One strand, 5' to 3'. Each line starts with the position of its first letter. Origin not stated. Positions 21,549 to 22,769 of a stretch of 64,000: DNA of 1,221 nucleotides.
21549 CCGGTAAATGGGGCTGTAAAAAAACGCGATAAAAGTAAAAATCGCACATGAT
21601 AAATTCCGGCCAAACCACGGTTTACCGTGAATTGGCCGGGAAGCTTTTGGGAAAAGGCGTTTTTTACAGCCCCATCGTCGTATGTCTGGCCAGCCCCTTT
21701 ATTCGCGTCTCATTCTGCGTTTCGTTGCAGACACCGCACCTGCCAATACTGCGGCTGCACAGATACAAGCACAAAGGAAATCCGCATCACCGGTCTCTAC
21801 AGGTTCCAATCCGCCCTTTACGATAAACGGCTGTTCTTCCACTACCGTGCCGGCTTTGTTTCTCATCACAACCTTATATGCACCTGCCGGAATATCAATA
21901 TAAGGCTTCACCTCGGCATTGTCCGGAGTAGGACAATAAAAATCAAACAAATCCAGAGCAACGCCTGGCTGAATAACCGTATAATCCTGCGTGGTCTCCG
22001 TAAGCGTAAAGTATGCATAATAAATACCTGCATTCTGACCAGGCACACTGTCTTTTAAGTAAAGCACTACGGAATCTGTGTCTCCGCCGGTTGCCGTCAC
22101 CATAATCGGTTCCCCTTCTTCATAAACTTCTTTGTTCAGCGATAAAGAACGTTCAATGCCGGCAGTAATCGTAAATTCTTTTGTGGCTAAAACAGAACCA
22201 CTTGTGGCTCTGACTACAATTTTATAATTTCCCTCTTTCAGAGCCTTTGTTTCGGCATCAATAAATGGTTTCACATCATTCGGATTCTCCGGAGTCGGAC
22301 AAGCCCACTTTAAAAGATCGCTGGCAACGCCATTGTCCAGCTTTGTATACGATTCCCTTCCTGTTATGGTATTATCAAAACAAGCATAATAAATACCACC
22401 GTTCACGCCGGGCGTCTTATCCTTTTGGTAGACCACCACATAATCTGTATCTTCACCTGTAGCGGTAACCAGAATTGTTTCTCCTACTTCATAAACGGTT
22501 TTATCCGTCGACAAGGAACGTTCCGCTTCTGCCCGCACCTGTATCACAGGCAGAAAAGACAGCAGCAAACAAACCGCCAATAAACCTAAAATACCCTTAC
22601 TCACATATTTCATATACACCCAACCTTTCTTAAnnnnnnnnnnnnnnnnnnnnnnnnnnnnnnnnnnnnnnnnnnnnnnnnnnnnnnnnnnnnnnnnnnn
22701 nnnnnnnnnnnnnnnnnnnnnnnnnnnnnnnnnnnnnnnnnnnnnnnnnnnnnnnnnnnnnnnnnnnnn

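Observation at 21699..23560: Tandem paralogous surface proteins with an internal domain duplication and near-identical 5' segments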

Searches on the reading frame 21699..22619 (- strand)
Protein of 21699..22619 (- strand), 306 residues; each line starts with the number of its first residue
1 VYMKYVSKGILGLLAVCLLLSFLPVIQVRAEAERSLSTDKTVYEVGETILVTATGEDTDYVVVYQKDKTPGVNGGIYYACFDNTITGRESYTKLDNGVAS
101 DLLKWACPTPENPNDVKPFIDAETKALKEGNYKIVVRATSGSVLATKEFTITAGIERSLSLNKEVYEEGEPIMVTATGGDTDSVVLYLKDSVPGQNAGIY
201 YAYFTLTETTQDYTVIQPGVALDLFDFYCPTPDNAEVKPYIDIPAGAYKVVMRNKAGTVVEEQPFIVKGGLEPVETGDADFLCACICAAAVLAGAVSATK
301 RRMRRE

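Call 5: search_protein_families(library=pfam, proteins=[window:21699-22619:-], max_evalue=1)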
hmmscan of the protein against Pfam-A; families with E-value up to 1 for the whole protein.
window:21699-22619:- (306 aa): 6 families
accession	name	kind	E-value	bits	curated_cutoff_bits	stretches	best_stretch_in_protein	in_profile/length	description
PF13860.13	FlgD_ig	-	0.02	15.3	27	0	234-263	11-40/79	FlgD Ig-like domain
PF14344.12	DUF4397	-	0.03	15.3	30.6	0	236-263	32-63/119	Domain of unknown function (DUF4397)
PF01835.25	MG2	-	0.047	14.5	32.8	0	37-60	5-28/96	MG2 domain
PF18700.6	Castor1_N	-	0.059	13.7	26.5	1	203-216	33-46/61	Cytosolic arginine sensor for mTORC1 subunit 1 N-terminal domain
PF05215.19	Spiralin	-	0.081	13.9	25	1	120-152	49-81/81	Spiralin domain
PF07550.17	Shr-like_HID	-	0.48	11.4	22.3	0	123-139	53-70/82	Heme-binding protein Shr-like, Hb-interacting domain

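Call 6: search_protein_families(library=ncbifam, proteins=[window:21699-22619:-], max_evalue=1)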
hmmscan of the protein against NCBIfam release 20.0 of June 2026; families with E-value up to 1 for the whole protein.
window:21699-22619:- (306 aa): 3 families
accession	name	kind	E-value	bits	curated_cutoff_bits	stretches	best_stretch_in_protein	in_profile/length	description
NF058595.1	invert_tail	domain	0.05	13.9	37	1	129-152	88-111/113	lipo-invert putative C-terminal anchoring domain-containing protein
NF045558.1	StsA_sacti_RiPP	equivalog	0.076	13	42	1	267-295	7-34/38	StsA family sactipeptide RiPP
TIGR03769.1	P_ac_wall_RPT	domain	0.93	10.1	30.9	0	128-152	11-38/41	TIGR03769 domain-containing protein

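Call 7: find_homologous_proteins(query=window:21699-22616:-, max_evalue=0.001)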
Query window:21699-22616:- (305 aa): 5 proteins with E <= 0.001 among 2887 candidates.
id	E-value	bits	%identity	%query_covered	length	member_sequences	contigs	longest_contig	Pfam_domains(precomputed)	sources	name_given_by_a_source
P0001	1.0e-196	670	99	100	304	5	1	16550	-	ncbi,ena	-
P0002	9.4e-64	234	45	91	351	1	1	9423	-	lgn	-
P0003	6.8e-35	139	48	49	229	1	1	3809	-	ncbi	-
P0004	3.3e-28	117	53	41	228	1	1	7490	-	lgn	-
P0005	1.3e-14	72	32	72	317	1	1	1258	-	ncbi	-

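Call 14: find_encoding_contigs(protein=P0001, flank=10000, max_places=4)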
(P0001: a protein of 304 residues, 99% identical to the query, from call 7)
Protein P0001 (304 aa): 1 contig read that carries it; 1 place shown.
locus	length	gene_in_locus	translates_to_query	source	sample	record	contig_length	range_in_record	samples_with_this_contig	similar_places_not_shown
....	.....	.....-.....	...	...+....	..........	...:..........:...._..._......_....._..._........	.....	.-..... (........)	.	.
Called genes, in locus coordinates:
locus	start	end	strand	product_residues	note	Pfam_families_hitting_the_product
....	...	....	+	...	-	-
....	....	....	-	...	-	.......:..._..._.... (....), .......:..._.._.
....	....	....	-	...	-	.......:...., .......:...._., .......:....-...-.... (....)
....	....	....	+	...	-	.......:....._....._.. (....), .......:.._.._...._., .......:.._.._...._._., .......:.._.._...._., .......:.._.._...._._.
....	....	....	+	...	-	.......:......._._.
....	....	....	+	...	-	-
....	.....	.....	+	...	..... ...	-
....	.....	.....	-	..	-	?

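Call 15: find_encoding_contigs(protein=P0002, flank=10000, max_places=4)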
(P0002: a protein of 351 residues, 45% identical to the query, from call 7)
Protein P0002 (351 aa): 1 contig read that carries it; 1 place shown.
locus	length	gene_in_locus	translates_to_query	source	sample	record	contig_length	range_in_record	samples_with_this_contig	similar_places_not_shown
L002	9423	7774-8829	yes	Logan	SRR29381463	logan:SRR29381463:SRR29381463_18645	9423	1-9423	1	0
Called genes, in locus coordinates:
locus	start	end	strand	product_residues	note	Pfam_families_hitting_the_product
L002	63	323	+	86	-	-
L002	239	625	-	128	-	-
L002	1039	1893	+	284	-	PF03780:Asp23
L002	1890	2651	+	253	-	PF19538:DUF6062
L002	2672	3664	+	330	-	PF07934:OGG_N, PF00730:HhH-GPD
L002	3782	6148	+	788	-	PF00754:F5_F8_type_C, PF22633:F5_F8_type_C_2, PF00754:F5_F8_type_C, PF22633:F5_F8_type_C_2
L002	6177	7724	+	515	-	-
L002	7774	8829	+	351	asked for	-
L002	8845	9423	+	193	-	?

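Call 16: find_encoding_contigs(protein=P0003, flank=10000, max_places=4)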
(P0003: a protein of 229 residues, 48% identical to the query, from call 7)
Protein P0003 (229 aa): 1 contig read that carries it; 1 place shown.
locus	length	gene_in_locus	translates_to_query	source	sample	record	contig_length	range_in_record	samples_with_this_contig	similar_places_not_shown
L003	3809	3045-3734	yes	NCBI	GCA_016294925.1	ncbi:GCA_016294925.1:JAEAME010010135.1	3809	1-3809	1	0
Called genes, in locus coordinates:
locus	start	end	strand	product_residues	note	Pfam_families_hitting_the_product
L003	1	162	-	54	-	?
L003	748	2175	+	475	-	PF13385:Laminin_G_3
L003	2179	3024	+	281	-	-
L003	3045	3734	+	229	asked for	-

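Call 17: find_encoding_contigs(protein=P0004, flank=10000, max_places=4)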
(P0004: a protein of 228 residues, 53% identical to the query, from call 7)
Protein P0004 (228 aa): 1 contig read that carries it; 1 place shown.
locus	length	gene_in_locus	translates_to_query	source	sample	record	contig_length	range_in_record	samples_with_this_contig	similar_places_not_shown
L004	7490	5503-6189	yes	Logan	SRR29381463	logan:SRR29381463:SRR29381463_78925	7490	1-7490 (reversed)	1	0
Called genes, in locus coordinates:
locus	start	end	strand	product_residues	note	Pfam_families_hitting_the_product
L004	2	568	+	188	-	?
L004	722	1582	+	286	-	PF00165:HTH_AraC, PF12833:HTH_18, PF00165:HTH_AraC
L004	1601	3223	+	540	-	-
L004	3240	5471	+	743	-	PF00754:F5_F8_type_C, PF22633:F5_F8_type_C_2 (weak), PF00754:F5_F8_type_C, PF22633:F5_F8_type_C_2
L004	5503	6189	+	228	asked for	-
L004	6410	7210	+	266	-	PF00497:SBP_bac_3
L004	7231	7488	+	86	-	?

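Call 18: find_encoding_contigs(protein=P0005, flank=10000, max_places=4)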
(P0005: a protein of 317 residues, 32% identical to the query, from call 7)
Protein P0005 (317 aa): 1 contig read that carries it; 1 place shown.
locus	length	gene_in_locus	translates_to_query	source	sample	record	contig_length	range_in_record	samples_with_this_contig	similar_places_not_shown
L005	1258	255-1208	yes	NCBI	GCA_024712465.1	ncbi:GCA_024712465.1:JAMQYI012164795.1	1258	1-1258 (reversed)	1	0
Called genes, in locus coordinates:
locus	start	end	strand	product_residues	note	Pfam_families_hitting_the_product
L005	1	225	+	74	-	?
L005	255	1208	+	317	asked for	-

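Call 19: search_protein_representatives(protein=window:21699-22616:-)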
Query: 305 residues. Proteins with E-value up to 0.001 (for the whole library): 144; up to 1e-10: 41; up to 1e-30: 5. The best 144 are listed.
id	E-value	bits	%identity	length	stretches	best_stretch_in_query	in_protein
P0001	3.3e-197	670.2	99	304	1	2-305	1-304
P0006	8.3e-81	288.1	40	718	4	33-266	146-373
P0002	3.0e-64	233.7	55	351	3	155-267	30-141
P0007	3.5e-42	161.3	39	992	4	29-269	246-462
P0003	2.2e-35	139.0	56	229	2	8-84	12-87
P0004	1.0e-28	117.1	50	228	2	154-279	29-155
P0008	2.2e-25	106.1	47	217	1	150-261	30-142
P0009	7.6e-25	104.4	35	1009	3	6-204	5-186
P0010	1.3e-24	103.6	48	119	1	37-150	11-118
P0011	1.4e-22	97.0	39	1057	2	143-268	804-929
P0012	3.9e-22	95.5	37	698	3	32-260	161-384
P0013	4.0e-19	85.6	44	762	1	156-263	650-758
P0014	9.9e-18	81.0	36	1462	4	15-204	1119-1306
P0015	2.2e-17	79.9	42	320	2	13-87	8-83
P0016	2.3e-17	79.8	38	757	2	3-203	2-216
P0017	1.9e-15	73.6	34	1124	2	32-258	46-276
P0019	3.2e-15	72.8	41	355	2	12-251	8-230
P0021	6.7e-15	71.7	33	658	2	29-137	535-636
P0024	1.5e-13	67.3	37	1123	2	33-200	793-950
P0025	2.2e-13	66.8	37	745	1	7-277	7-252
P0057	6.7e-09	52.0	38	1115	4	144-252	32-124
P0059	8.8e-09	51.7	39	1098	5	31-65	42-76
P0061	1.1e-08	51.3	43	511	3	25-73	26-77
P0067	3.2e-08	49.8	42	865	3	125-205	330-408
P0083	1.1e-06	44.8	35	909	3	6-71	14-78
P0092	3.3e-06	43.2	33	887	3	16-206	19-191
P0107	2.8e-05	40.2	36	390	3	9-70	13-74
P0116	6.6e-05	39.0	34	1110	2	33-197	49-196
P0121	1.0e-04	38.3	30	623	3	34-149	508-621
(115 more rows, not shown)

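Call 21: search_protein_families(library=pfam, proteins=[P0006, P0007, P0009, P0011, P0012, P0013, P0016, P0017, P0021, P0025], max_evalue=0.001)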
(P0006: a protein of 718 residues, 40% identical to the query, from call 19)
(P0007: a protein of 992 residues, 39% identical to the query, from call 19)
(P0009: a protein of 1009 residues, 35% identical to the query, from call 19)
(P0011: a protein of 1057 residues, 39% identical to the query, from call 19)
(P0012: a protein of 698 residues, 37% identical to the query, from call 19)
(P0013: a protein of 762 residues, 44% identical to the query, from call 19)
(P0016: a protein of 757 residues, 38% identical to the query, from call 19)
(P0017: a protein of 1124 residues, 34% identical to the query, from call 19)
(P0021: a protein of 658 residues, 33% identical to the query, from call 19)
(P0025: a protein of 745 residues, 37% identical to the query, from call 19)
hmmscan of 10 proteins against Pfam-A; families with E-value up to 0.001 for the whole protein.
P0006 (718 aa): 3 families
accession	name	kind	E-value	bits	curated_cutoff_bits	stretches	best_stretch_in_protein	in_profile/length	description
PF14344.12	DUF4397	-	7.1e-08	33.5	30.6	0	342-373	32-67/119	Domain of unknown function (DUF4397)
PF16967.11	TcfC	-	7.8e-05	22.6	29.4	0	584-611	38-67/68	E-set like domain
PF13860.13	FlgD_ig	-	0.00053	20.4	27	0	343-371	14-42/79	FlgD Ig-like domain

P0007 (992 aa): 3 families
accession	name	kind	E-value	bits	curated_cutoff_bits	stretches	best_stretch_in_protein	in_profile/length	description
PF00041.27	fn3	-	1.9e-09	38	25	1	902-973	7-72/84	Fibronectin type III domain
PF08308.17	PEGA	-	1.6e-05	25.1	20.8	0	428-461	25-57/71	PEGA domain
PF16656.11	Pur_ac_phosph_N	-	8.4e-05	23.5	30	1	895-990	1-93/93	Purple acid Phosphatase, N-terminal domain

P0009 (1009 aa): 2 families
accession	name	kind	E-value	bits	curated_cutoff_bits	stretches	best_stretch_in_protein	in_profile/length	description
PF00041.27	fn3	-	0.00027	21.5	25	1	927-1000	13-80/84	Fibronectin type III domain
PF25788.1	Ig_Rha78A_N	-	0.00033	21.3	27.4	1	935-1007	29-100/105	Rha78A-like, N-terminal immunoglobulin domain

P0011 (1057 aa): 1 family
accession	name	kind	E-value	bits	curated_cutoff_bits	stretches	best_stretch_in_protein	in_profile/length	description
PF13385.13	Laminin_G_3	-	1.8e-13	51.3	27.6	1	175-320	15-150/151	Concanavalin A-like lectin/glucanases superfamily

P0012 (698 aa): 0 families

P0013 (762 aa): 3 families
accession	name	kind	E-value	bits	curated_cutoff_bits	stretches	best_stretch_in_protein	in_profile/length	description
PF00754.31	F5_F8_type_C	-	1.9e-14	54.3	28.2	1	509-610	20-123/127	F5/8 type C domain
PF22633.2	F5_F8_type_C_2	-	1.2e-12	48.7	27.8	1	501-598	2-91/91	NedA-like, galactose-binding domain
PF02449.21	Glyco_hydro_42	-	5.5e-09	36.3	21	1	194-351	221-375/376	Beta-galactosidase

P0016 (757 aa): 2 families
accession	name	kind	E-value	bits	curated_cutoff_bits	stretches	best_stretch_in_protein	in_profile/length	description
PF00041.27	fn3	-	1.2e-05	25.9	25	1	665-739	2-72/84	Fibronectin type III domain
PF01835.25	MG2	-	0.00086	20.1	32.8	0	35-58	4-27/96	MG2 domain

P0017 (1124 aa): 1 family
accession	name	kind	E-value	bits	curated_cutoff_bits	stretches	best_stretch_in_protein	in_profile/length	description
PF00149.33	Metallophos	-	9.9e-11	42.9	21.5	1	522-746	7-190/191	Calcineurin-like phosphoesterase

P0021 (658 aa): 0 families

P0025 (745 aa): 1 family
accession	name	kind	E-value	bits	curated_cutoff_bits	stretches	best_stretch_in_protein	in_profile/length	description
PF00149.33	Metallophos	-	5.2e-13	50.3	21.5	1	369-568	2-190/191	Calcineurin-like phosphoesterase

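Call 67: search_protein_families(library=pfam, alignment_id=A5, max_evalue=0.00001)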
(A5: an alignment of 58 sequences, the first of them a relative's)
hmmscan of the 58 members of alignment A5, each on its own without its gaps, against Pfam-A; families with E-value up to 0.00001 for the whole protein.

A. member 1, P0002 (351 aa): 0 families

B. families by the number of members that match (of 58 scanned): 27 families (the first 25 are shown)
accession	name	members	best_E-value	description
PF00149.33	Metallophos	23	8.7e-14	Calcineurin-like phosphoesterase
PF00041.27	fn3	5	7.3e-16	Fibronectin type III domain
PF02368.24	Big_2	4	2.2e-16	Bacterial Ig-like domain (group 2)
PF18989.5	DUF5722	3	1.5e-83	Family of unknown function (DUF5722)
PF17751.7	SKICH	3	1e-10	SKICH domain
PF04122.17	CW_binding_2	2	2.8e-52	Cell wall binding domain 2 (CWB2)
PF14344.12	DUF4397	2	7.1e-08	Domain of unknown function (DUF4397)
PF01183.26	Glyco_hydro_25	1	7.5e-28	Glycosyl hydrolases family 25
PF12690.13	BsuPI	1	1.3e-22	Intracellular proteinase inhibitor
PF09479.16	Flg_new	1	2.9e-20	Listeria-Bacteroides repeat domain (List_Bact_rpt)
PF14016.12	DUF4232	1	2e-17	Domain of unknown function (DUF4232)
PF02752.27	Arrestin_C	1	6.9e-15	Arrestin (or S-antigen), C-terminal domain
PF00404.24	Dockerin_1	1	1.2e-14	Dockerin type I domain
PF00754.31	F5_F8_type_C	1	1.9e-14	F5/8 type C domain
PF13385.13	Laminin_G_3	1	1.8e-13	Concanavalin A-like lectin/glucanases superfamily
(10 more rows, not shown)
